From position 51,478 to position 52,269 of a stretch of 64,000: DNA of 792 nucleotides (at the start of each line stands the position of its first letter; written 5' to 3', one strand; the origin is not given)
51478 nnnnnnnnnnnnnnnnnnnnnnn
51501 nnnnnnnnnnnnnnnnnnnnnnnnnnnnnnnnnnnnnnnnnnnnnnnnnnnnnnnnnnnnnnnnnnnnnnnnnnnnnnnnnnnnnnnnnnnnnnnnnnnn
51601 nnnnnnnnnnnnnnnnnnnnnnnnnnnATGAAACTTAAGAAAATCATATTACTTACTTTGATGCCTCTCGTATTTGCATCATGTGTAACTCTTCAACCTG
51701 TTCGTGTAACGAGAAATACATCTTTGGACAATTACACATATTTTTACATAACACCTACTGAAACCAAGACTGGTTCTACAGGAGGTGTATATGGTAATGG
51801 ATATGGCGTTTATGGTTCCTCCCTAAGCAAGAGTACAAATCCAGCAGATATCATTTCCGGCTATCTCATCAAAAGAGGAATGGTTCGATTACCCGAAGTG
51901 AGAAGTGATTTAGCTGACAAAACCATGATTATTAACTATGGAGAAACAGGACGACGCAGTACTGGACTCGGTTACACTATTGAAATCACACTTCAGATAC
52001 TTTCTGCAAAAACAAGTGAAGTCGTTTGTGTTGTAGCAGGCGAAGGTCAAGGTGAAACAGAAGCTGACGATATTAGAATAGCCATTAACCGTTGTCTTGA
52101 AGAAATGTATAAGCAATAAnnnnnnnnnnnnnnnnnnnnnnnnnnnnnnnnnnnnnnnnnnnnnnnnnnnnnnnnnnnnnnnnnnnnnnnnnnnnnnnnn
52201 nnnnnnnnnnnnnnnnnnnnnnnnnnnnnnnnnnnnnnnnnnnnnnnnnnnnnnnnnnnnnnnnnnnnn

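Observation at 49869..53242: A ~3.3-kb island is bounded by 45-bp imperfect direct repeats that duplicate the nifJ leader and start codon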

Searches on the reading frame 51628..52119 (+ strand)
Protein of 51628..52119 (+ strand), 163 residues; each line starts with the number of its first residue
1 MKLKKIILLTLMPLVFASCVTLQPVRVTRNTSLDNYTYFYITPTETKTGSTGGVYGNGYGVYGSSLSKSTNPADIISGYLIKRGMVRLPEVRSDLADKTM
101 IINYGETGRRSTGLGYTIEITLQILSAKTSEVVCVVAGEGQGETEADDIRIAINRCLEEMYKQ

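Call 4: search_protein_families(library=pfam, proteins=[window:51628-52119:+])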
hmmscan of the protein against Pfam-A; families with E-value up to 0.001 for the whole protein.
window:51628-52119:+ (163 aa): 0 families

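Call 69: search_protein_families(library=padloc, proteins=[window:51628-52119:+], max_evalue=0.01)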
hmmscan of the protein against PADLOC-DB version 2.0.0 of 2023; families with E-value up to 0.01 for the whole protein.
window:51628-52119:+ (163 aa): 0 families

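Call 70: search_protein_families(library=phrogs, proteins=[window:51628-52119:+], max_evalue=0.001)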
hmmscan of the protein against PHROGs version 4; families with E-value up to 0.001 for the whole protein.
window:51628-52119:+ (163 aa): 0 families
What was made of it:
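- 51628..52119 (+): 163-aa predicted lipoprotein of unknown function. No Pfam, PADLOC or PHROGs hit (calls 4, 69, 70).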
